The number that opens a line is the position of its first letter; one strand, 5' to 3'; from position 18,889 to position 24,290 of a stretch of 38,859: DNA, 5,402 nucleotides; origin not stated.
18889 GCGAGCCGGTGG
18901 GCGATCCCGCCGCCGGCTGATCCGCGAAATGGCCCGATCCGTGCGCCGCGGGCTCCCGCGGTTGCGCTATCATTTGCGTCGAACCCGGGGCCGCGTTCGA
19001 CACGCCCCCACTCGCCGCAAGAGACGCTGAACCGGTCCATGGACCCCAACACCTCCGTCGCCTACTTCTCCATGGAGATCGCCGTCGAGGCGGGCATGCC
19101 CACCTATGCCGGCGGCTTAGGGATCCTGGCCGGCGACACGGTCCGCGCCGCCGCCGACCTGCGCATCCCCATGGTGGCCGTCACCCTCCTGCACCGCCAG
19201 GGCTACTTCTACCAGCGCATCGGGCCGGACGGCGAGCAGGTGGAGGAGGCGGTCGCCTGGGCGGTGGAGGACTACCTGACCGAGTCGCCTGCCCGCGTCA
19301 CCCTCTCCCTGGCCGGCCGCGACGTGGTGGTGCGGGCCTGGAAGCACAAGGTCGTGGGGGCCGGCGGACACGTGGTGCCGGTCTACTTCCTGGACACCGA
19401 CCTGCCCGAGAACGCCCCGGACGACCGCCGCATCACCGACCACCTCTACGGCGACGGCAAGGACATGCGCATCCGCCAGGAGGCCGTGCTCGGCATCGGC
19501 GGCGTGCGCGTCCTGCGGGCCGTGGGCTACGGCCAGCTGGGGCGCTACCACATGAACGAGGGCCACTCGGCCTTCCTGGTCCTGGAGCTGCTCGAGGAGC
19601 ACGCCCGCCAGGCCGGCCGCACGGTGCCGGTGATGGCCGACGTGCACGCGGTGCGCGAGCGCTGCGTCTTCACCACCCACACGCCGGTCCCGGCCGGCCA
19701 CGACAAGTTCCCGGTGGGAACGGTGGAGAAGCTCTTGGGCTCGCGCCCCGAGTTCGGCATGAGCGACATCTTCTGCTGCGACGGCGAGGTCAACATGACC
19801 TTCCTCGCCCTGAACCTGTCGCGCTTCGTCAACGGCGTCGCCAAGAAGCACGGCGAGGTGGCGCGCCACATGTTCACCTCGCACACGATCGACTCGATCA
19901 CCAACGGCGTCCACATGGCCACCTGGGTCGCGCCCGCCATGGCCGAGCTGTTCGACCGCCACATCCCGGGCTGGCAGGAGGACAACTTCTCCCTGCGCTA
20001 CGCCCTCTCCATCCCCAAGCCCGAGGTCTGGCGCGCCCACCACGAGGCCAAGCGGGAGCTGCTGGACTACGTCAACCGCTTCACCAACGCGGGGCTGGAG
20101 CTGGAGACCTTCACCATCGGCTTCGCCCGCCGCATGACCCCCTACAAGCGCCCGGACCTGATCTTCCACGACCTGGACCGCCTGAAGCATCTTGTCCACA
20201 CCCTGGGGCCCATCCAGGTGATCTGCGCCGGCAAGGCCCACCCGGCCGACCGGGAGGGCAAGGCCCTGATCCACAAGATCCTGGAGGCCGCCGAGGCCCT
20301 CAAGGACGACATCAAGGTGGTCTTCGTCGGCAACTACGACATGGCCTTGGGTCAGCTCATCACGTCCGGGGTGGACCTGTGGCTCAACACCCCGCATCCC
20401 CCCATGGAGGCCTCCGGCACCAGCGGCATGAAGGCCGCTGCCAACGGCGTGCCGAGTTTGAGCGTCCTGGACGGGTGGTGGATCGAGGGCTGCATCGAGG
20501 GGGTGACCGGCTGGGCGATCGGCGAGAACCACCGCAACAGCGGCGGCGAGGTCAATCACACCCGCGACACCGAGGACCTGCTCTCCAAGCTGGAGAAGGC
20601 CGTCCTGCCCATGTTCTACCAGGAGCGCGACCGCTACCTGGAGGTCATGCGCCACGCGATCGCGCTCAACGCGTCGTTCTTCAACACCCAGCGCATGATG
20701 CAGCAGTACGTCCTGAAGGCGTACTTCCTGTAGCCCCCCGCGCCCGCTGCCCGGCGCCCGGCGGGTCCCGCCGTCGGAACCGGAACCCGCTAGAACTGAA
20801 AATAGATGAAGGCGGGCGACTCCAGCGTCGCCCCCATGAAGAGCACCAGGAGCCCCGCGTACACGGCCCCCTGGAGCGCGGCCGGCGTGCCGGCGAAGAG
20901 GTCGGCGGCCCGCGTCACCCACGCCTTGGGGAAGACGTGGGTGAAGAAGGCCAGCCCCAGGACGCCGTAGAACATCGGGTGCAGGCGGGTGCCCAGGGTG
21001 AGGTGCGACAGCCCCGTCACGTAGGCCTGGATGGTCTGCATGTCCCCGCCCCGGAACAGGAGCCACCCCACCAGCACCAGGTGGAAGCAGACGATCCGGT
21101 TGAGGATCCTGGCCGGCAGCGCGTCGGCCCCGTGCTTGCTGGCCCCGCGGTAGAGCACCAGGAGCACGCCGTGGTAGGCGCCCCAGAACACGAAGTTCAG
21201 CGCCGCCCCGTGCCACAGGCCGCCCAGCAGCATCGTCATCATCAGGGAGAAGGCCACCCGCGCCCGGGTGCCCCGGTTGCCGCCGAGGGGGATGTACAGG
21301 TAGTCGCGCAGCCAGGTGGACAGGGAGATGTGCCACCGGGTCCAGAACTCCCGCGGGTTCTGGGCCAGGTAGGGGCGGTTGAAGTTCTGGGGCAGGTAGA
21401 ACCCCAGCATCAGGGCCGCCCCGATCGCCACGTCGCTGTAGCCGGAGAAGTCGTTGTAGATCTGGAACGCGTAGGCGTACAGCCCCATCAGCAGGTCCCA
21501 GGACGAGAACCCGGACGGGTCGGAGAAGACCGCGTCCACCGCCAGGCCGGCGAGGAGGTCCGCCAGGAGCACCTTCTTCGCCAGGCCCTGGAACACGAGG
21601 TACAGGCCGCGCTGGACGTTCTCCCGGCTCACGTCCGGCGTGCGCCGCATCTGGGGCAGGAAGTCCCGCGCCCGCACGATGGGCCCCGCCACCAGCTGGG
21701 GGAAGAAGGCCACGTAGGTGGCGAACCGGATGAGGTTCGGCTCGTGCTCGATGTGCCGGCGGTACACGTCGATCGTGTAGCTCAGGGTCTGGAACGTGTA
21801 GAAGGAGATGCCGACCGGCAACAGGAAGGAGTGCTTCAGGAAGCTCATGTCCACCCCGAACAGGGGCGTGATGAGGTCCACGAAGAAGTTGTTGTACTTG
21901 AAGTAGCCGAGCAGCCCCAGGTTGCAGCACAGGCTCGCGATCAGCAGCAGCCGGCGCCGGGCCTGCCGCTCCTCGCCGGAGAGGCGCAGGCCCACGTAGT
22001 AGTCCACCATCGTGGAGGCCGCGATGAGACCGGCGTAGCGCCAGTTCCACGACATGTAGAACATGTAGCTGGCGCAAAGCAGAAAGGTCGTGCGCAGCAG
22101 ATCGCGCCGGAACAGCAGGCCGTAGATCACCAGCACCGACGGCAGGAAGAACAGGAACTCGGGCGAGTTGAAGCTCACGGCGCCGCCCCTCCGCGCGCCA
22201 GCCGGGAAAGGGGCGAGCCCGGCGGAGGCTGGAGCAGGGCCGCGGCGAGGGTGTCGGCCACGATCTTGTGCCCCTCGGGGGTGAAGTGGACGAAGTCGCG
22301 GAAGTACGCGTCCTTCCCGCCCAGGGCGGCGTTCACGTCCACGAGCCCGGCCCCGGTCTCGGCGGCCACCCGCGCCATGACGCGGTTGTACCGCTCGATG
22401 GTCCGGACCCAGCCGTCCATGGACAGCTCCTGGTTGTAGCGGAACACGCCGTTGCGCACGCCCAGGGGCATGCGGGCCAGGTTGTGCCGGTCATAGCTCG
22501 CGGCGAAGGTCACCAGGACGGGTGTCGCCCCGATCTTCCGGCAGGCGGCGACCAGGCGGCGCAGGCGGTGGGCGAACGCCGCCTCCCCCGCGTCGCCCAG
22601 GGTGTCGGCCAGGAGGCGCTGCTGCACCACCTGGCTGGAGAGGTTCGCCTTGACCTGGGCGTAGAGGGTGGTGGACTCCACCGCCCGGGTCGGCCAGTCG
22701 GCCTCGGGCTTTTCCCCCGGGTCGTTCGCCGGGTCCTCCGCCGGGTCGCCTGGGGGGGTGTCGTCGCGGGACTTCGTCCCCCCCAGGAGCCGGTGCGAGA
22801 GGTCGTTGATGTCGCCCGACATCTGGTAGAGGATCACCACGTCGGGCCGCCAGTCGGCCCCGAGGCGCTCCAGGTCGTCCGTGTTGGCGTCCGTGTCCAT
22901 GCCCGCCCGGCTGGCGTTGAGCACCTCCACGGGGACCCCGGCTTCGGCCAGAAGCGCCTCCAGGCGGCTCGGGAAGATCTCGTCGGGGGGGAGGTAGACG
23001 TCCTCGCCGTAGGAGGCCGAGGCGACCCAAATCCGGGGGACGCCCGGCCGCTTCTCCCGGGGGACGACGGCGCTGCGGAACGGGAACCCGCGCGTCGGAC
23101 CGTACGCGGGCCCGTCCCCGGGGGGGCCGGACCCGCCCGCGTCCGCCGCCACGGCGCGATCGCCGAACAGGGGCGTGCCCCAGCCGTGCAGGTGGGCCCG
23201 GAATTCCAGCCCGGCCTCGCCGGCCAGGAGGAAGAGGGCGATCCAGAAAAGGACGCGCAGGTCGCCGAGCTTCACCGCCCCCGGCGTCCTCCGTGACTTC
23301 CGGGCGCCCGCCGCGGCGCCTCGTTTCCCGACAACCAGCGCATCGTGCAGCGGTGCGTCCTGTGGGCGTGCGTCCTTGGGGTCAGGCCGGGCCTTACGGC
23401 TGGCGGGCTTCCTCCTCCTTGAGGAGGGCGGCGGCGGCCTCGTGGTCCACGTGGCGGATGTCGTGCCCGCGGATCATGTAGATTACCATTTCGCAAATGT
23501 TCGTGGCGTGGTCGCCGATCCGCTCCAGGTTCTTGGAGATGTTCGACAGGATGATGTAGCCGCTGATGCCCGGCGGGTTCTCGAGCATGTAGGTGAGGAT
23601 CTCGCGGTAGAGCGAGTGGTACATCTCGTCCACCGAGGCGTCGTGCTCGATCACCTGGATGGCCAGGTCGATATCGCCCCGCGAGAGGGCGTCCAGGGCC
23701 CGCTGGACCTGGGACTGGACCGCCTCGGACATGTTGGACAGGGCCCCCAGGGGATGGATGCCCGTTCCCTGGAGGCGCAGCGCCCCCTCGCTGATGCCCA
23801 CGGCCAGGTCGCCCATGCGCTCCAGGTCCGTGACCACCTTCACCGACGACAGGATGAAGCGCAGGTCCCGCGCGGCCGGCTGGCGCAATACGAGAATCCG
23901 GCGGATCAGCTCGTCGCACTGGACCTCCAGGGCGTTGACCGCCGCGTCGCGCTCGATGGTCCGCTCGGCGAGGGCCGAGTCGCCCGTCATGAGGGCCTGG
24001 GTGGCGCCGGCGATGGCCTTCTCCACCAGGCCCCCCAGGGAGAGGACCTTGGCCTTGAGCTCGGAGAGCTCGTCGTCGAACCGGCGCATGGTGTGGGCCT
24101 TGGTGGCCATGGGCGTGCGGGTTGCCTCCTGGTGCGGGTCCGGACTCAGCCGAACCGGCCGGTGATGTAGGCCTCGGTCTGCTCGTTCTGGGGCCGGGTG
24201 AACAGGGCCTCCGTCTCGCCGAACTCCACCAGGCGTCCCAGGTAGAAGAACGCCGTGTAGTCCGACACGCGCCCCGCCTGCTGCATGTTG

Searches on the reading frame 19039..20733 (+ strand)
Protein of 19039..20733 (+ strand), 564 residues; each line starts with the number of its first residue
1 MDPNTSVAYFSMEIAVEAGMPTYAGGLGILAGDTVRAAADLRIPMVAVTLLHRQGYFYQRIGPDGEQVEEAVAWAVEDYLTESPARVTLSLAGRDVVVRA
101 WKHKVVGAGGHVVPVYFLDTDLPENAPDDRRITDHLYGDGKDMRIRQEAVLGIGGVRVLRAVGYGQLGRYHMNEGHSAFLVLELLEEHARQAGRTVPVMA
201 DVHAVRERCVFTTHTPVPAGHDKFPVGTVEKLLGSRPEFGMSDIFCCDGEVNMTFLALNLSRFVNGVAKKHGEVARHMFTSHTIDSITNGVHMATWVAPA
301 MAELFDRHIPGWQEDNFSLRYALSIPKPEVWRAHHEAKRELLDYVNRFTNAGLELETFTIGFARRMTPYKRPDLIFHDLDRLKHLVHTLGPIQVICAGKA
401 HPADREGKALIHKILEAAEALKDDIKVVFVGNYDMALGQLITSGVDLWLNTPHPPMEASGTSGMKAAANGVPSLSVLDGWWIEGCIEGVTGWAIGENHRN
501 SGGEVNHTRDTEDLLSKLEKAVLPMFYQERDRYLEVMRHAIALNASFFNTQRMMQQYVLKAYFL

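Call 35: search_protein_families(library=pfam, proteins=[window:19039-20733:+], max_evalue=0.001)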
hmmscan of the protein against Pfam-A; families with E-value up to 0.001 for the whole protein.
window:19039-20733:+ (564 aa): 1 family
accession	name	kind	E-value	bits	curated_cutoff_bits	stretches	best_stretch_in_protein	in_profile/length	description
PF00343.26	Phosphorylase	-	2.6e-30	105.8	27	1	248-483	321-583/713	Carbohydrate phosphorylase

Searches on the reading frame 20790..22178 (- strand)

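Call 35: search_protein_families(library=pfam, proteins=[window:20790-22178:-], max_evalue=0.001)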
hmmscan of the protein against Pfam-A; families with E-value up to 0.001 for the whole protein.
window:20790-22178:- (462 aa): 1 family
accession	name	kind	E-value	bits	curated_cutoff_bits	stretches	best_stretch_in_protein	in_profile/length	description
PF03062.24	MBOAT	-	1.3e-32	113.8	27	1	50-345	24-296/337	MBOAT, membrane-bound O-acyltransferase family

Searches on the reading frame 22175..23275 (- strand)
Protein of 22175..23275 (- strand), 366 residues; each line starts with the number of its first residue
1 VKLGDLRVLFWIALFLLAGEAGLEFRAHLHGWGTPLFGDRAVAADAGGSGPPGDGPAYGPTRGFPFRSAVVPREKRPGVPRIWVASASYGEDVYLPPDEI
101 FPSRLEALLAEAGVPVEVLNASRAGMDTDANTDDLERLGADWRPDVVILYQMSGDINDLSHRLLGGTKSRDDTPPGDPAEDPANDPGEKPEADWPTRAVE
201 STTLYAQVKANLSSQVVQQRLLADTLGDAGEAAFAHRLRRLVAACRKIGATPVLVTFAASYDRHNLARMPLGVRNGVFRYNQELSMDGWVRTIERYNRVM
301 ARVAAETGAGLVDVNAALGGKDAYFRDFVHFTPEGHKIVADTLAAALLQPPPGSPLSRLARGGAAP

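Call 35: search_protein_families(library=pfam, proteins=[window:22175-23275:-], max_evalue=0.001)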
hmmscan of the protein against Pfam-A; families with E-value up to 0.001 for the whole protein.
window:22175-23275:- (366 aa): 3 families
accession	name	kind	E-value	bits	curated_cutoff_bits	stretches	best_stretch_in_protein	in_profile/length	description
PF13472.12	Lipase_GDSL_2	-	3.1e-12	47.8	32.9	1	97-338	15-178/178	GDSL-like Lipase/Acylhydrolase family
PF16822.11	ALGX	-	0.0004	20.6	26.5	1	294-350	73-133/268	SGNH hydrolase-like domain, acetyltransferase AlgX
PF19040.6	SGNH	-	0.00059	20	27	0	225-343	123-246/248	SGNH domain (fused to AT3 domains)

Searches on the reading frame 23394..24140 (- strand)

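Call 80: search_protein_families(library=pfam, proteins=[window:23394-24140:-], max_evalue=0.1)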
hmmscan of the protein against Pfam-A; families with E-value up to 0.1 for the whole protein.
window:23394-24140:- (248 aa): 2 families
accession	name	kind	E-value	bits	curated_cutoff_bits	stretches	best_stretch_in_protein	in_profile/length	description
PF01895.24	PhoU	-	1.9e-43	147.2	23.5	2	134-219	1-89/89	PhoU domain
PF01865.21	PhoU_div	-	0.0024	17.7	24.4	1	143-222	128-211/214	Protein of unknown function DUF47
